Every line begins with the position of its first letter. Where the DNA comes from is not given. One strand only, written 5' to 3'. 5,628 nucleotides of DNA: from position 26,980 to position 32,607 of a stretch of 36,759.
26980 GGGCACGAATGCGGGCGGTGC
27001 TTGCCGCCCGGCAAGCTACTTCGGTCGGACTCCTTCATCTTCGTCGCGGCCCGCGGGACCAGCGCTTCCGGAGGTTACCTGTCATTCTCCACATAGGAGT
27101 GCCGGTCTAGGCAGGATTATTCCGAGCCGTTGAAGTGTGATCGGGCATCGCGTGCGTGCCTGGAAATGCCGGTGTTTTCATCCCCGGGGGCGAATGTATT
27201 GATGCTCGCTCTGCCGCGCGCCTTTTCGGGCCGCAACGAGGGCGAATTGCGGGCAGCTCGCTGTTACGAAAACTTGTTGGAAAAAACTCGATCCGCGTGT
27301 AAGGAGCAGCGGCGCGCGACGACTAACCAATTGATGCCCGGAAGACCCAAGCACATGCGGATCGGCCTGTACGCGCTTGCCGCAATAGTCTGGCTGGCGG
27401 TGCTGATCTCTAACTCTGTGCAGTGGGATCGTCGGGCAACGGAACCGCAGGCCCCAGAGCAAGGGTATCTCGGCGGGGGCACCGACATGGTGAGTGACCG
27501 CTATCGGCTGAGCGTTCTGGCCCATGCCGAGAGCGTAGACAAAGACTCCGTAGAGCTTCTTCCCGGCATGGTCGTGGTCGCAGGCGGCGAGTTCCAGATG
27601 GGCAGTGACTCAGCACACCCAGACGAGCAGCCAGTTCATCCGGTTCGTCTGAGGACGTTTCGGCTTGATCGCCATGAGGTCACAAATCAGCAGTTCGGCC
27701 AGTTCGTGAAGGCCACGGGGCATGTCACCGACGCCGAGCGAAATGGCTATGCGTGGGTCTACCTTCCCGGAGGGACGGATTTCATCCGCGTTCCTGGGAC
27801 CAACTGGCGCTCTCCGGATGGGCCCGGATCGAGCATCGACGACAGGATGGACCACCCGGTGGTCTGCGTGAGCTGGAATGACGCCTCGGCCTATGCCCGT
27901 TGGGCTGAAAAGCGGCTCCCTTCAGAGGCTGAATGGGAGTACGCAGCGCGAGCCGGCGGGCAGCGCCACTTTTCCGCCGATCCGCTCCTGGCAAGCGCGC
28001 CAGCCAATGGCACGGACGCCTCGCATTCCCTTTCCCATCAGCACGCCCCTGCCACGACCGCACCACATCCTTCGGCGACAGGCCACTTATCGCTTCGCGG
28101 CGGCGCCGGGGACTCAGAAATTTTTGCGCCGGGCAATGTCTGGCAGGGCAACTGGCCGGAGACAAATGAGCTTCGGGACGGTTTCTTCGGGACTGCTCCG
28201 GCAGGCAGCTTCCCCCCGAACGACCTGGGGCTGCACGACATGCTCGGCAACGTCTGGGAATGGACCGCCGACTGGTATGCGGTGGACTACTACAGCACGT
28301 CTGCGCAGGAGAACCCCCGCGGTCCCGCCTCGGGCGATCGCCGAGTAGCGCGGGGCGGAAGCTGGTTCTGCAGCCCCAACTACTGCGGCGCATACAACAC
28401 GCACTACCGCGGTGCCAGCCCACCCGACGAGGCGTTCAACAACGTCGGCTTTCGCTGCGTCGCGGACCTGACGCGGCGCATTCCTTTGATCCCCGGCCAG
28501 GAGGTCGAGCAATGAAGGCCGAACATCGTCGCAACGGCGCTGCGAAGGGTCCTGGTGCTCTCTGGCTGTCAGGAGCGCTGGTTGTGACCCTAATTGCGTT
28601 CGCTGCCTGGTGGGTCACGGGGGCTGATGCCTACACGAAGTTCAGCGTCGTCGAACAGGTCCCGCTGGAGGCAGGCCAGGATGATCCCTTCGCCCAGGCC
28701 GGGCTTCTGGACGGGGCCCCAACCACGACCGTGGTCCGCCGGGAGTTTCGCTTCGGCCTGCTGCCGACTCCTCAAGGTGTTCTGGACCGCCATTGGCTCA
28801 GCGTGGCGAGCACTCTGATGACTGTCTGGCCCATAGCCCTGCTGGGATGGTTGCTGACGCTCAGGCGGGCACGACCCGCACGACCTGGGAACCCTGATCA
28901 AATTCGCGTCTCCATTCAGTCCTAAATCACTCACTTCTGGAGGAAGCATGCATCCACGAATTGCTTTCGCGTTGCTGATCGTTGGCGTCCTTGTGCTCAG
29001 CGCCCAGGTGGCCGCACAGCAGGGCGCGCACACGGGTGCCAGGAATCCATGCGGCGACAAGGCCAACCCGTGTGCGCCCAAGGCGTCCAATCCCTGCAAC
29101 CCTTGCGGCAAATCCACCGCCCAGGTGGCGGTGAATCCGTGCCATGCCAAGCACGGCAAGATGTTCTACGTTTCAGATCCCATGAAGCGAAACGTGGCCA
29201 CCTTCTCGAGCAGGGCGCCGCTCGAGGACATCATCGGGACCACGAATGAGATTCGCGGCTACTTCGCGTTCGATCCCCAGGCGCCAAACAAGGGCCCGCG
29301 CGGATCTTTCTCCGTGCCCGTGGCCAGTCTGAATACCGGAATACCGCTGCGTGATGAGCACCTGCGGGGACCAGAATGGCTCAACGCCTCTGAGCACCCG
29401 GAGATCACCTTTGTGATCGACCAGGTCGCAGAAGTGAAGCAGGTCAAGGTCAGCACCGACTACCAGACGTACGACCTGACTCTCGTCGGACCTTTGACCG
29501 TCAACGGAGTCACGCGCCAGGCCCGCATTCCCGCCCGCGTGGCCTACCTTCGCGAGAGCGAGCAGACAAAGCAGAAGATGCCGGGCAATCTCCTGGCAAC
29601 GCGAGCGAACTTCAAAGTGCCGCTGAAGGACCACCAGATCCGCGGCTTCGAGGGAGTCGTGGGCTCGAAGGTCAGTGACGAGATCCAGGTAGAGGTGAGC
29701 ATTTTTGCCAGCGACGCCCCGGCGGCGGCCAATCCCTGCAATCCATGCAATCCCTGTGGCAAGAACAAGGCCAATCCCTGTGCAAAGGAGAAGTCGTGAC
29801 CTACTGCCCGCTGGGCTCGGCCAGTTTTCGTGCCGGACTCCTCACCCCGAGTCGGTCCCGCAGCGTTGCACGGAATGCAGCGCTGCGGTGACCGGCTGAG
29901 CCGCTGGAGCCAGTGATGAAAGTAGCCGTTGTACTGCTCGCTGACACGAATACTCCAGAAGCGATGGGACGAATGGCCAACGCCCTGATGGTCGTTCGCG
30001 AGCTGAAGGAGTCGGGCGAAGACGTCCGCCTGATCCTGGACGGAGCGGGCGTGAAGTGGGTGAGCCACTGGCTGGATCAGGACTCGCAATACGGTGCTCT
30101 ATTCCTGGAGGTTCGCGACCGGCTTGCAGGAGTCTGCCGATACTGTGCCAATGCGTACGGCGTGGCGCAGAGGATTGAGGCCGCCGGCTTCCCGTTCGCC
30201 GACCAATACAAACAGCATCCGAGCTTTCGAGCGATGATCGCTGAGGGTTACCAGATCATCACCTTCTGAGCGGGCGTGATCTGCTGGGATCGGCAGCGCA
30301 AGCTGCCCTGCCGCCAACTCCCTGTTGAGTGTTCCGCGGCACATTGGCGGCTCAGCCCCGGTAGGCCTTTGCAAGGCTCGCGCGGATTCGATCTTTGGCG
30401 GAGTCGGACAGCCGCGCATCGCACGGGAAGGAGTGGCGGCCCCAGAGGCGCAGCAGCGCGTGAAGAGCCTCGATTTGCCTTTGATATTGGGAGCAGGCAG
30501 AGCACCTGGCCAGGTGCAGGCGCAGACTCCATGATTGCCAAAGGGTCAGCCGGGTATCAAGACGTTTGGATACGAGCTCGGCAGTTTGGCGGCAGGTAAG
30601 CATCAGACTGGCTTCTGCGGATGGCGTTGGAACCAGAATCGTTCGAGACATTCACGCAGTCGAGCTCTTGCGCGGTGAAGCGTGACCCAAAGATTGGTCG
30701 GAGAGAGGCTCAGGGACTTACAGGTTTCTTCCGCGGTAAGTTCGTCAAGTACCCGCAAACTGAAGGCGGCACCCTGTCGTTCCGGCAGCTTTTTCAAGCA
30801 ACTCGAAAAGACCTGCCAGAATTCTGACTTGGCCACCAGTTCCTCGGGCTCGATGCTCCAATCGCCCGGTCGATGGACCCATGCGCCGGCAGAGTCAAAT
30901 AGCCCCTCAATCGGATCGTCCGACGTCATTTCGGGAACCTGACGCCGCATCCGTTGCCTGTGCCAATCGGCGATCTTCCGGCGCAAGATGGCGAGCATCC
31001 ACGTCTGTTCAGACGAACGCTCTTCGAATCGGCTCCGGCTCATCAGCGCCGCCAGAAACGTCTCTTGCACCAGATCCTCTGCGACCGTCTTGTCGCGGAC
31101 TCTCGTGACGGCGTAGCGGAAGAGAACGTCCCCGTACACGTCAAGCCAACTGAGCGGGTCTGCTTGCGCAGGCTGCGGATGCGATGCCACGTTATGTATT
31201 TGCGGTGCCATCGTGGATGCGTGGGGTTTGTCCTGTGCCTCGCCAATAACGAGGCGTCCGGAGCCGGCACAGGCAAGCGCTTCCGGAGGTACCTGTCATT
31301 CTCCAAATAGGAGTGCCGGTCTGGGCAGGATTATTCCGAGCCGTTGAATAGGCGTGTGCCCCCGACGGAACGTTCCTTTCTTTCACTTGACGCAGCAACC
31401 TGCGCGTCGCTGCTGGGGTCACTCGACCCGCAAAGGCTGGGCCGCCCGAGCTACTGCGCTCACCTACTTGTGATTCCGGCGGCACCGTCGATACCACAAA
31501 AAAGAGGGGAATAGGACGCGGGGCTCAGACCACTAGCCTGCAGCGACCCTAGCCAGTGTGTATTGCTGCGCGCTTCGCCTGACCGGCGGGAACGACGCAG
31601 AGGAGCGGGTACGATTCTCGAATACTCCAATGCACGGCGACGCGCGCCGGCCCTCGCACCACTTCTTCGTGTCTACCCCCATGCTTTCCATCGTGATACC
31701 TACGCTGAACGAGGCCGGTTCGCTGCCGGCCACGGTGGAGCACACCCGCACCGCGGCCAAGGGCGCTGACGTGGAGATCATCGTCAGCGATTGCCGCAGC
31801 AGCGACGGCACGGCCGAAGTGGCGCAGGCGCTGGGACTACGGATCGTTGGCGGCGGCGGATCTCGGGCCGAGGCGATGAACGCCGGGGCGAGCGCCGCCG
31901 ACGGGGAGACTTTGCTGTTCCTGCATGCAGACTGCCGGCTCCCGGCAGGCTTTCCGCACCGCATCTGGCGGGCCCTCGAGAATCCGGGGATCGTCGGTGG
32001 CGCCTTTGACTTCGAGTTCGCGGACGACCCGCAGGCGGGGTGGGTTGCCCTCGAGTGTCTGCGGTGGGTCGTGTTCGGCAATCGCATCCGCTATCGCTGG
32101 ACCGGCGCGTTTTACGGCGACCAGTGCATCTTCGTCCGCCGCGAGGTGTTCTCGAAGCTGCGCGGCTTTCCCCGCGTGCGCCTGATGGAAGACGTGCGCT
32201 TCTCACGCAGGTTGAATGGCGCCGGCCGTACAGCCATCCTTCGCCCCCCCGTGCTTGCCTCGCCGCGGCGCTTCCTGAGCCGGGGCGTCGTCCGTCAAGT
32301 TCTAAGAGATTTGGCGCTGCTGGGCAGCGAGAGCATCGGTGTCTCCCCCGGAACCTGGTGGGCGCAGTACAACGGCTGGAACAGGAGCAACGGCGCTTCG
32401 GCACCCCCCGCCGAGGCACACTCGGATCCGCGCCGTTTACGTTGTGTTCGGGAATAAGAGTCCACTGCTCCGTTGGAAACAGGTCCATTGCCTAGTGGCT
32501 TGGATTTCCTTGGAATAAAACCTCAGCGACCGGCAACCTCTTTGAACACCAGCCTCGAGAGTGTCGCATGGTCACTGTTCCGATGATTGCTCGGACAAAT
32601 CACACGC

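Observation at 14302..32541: Recurrent bipartite motif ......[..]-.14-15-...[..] upstream of at least seven transcription units: a candidate ECF regulon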

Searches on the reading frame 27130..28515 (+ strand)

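Call 6: search_protein_families(library=pfam, proteins=[window:27130-28515:+], max_evalue=0.01)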
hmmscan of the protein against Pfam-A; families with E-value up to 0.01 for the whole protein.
window:27130-28515:+ (461 aa): 1 family
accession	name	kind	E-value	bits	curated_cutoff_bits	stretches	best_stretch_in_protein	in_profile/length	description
PF03781.23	FGE-sulfatase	-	2.3e-74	250.7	23.3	1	144-444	2-254/255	Sulfatase-modifying factor enzyme 1-like domain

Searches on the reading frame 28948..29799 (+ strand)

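Call 6: search_protein_families(library=pfam, proteins=[window:28948-29799:+], max_evalue=0.01)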
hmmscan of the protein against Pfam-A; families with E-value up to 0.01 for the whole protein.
window:28948-29799:+ (283 aa): 1 family
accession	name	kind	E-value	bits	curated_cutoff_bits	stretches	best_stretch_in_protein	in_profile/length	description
PF04264.18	YceI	-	2.1e-24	87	23.7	1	74-252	1-148/150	YceI-like domain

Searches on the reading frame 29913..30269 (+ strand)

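Call 6: search_protein_families(library=pfam, proteins=[window:29913-30269:+], max_evalue=0.01)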
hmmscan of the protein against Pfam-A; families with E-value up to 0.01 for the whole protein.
window:29913-30269:+ (118 aa): 1 family
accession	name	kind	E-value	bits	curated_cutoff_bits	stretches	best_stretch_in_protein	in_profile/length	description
PF02635.20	DsrE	-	5.5e-06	27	22.7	1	6-118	2-116/116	DsrE/DsrF-like family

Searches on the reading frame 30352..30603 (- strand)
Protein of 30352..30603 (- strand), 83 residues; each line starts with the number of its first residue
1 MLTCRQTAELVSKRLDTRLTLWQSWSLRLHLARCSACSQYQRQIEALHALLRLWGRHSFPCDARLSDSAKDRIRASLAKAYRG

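Call 20: search_protein_families(library=ncbifam, proteins=[window:30352-30603:-], max_evalue=0.001)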
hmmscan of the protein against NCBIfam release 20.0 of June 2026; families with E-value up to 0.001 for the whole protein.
window:30352-30603:- (83 aa): 2 families
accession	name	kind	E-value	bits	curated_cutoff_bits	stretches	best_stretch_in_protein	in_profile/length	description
NF052368.1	antisigmaE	subfamily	2.8e-16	59.1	50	1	1-47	1-47/48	anti-sigma factor family protein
TIGR03988.1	antisig_RsrA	equivalog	0.00019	21.5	62.5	1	4-52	2-50/77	mycothiol system anti-sigma-R factor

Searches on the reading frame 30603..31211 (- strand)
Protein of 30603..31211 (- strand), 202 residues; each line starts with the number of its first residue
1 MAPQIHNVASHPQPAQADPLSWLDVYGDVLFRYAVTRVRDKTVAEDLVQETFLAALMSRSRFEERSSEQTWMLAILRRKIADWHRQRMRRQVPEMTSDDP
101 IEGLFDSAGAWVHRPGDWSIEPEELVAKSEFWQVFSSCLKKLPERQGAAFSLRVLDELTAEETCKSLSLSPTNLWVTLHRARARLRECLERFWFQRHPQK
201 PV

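Call 7: search_protein_families(library=pfam, proteins=[window:30603-31211:-], max_evalue=0.01)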
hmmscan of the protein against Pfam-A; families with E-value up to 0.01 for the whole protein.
window:30603-31211:- (202 aa): 4 families
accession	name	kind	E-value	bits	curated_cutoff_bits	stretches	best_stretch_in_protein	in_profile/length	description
PF04542.20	Sigma70_r2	-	4.1e-12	46.1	24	1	26-89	5-70/71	Sigma-70 region 2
PF08281.18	Sigma70_r4_2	-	1.2e-11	44.5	25.7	1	135-185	4-54/54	Sigma-70, region 4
PF22029.2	PhyR_sigma2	-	0.0012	19.3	27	1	32-75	10-53/55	Sigma2 domain of PhyR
PF04545.22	Sigma70_r4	-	0.0014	18.5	24.1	1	138-187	1-50/50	Sigma-70, region 4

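Call 20: search_protein_families(library=ncbifam, proteins=[window:30603-31211:-], max_evalue=0.001)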
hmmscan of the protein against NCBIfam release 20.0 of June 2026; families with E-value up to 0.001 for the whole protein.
window:30603-31211:- (202 aa): 72 families (the best 25 are shown)
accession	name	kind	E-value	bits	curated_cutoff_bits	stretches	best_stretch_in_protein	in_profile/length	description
NF008892.0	PRK11924.2-1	equivalog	3.7e-48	163.8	291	1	3-195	5-199/203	RNA polymerase sigma factor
NF009173.0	PRK12520.1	equivalog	2.2e-47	161.3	255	1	23-199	8-189/191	RNA polymerase sigma factor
TIGR02943.1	Sig70_famx1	hypoth_equivalog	1e-46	159.2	162.2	1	29-196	14-186/188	RNA polymerase sigma-70 factor, TIGR02943 family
NF009196.0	PRK12544.1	equivalog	2.8e-44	151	287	1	29-197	30-204/208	RNA polymerase factor sigma-70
NF009184.0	PRK12532.1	equivalog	4.7e-42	144.1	276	1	29-197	17-192/195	RNA polymerase sigma factor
NF009182.0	PRK12530.1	subfamily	6.3e-39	133.4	264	1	30-195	22-190/193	RNA polymerase sigma factor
NF009197.0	PRK12545.1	equivalog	5e-29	101.5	336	1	13-190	5-188/201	RNA polymerase factor sigma-70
TIGR02937.1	sigma70-ECF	superfamily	5.1e-25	88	42.9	1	26-189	10-165/165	sigma-70 family RNA polymerase sigma factor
NF008888.0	PRK11922.1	equivalog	3.8e-21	75.8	204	1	28-191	41-198/231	RNA polymerase sigma factor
TIGR02950.1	SigM_subfam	subfamily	2.5e-20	72.9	147.95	1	26-189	9-158/159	RNA polymerase sigma factor, SigM family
NF006550.0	PRK09047.1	equivalog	4.8e-20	71.8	173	1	31-193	26-191/194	RNA polymerase sigma factor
NF058625.1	sigma_PG0214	equivalog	5.2e-20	71.8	130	1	28-190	15-162/170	GFO_1088 family ECF-type sigma factor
NF007220.0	PRK09639.1-5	equivalog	2.5e-19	69.8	260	1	24-191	10-166/181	RNA polymerase sigma factor SigX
NF007217.0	PRK09639.1-1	equivalog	3e-19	69.6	239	1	24-190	10-166/194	RNA polymerase sigma factor SigX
NF009166.1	PRK12513.1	equivalog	2.8e-18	66.3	206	1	30-189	35-186/193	RNA polymerase sigma factor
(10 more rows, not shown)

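Call 31: find_homologous_proteins(query=window:30603-31211:-, max_evalue=1e-15)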
Query window:30603-31211:- (202 aa): 1120 proteins with E <= 1e-15 among 1471 candidates; the best 120 are listed.
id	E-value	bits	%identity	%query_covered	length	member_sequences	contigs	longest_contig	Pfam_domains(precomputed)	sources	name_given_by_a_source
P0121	3.6e-132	456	100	100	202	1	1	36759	PF04542.21,PF08281.19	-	-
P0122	1.8e-57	213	52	93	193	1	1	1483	PF04542.21,PF08281.19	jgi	jgi:RNA polymerase sigma-70 factor, ECF subfamily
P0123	3.1e-57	212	56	88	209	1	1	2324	PF04542.21,PF08281.19,PF22029.3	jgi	jgi:RNA polymerase sigma-70 factor (ECF subfamily)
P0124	6.4e-57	211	53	96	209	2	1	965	PF04542.21,PF08281.19,PF22029.3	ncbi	-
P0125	1.1e-56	210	54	88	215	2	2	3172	PF04542.21,PF08281.19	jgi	-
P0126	1.5e-56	210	51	91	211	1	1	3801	PF04542.21,PF08281.19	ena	-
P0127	2.2e-56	209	52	89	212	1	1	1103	PF04542.21,PF08281.19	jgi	jgi:RNA polymerase sigma-70 factor (ECF subfamily)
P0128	5.4e-56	208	52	88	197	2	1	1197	PF04542.21,PF08281.19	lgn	-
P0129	5.8e-56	208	54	86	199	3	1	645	PF04542.21,PF08281.19,PF22029.3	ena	-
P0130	6.9e-56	207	53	88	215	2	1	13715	PF04542.21,PF08281.19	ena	-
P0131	2.6e-55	205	52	96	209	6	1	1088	PF04542.21,PF08281.19,PF22029.3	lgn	-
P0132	4.4e-55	205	51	90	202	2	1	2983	PF04542.21,PF08281.19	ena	-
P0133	5.2e-55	205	52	96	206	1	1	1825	PF04542.21,PF08281.19,PF22029.3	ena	-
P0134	9.0e-55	204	49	95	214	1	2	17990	PF04542.21,PF08281.19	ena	-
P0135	1.1e-54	203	50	99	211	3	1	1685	PF04542.21,PF08281.19,PF22029.3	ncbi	-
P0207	5.9e-51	191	51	88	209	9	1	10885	PF04542.21,PF08281.19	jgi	jgi:RNA polymerase sigma-70 factor (TIGR02943 family)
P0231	1.6e-50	190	49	90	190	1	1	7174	PF04542.21,PF08281.19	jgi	jgi:RNA polymerase sigma-70 factor (TIGR02943 family)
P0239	2.9e-50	189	51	90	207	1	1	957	PF04542.21,PF08281.19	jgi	jgi:RNA polymerase sigma-70 factor (TIGR02943 family)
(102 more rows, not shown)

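Call 33: find_related_loci(query=A2, collection=metagenome_contigs, flank=4000)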
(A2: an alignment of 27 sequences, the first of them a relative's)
Query A2 (202 aa) in metagenome_contigs; peptide patterns used: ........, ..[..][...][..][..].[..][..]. (x = any residue, [..] = any of these).
600 stretches matched a pattern (row limit reached: there are more); 578 encode a relative of the query (tblastn E <= 1e-3); the best 80 are kept; 80 distinct loci.
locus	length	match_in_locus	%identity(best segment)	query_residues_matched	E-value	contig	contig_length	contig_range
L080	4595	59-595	54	18-195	7e-61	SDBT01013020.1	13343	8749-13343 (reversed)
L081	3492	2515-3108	45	4-194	4e-59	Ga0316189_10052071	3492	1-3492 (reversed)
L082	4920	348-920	51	18-199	6e-57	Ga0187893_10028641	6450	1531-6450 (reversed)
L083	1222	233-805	49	14-196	8e-59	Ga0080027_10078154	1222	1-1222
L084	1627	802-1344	49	19-196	4e-57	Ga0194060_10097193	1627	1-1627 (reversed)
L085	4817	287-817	51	21-195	7e-55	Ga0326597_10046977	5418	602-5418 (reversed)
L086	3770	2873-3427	46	18-200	2e-54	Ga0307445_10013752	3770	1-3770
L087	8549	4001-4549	47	21-201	2e-54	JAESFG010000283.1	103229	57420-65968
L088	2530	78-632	45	18-195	2e-54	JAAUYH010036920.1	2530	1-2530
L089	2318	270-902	45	1-196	1e-54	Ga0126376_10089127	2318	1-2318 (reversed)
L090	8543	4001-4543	46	18-196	5e-54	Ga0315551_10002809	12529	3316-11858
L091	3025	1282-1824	49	18-196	4e-54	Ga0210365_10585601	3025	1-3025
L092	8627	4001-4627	47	10-202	2e-53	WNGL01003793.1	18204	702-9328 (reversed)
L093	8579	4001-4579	49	11-195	2e-53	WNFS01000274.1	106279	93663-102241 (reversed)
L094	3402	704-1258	44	10-194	1e-52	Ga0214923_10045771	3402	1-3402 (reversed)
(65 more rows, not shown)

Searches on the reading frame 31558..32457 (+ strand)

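Call 7: search_protein_families(library=pfam, proteins=[window:31558-32457:+], max_evalue=0.01)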
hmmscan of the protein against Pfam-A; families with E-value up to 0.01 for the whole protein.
window:31558-32457:+ (299 aa): 2 families
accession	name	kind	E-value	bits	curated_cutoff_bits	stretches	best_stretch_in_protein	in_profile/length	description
PF00535.33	Glycos_transf_2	-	7.7e-18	65.4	23.3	1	44-201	1-167/168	Glycosyl transferase family 2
PF13641.12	Glyco_tranf_2_3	-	7.1e-06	26.6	27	1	41-226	1-201/230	Glycosyltransferase like family 2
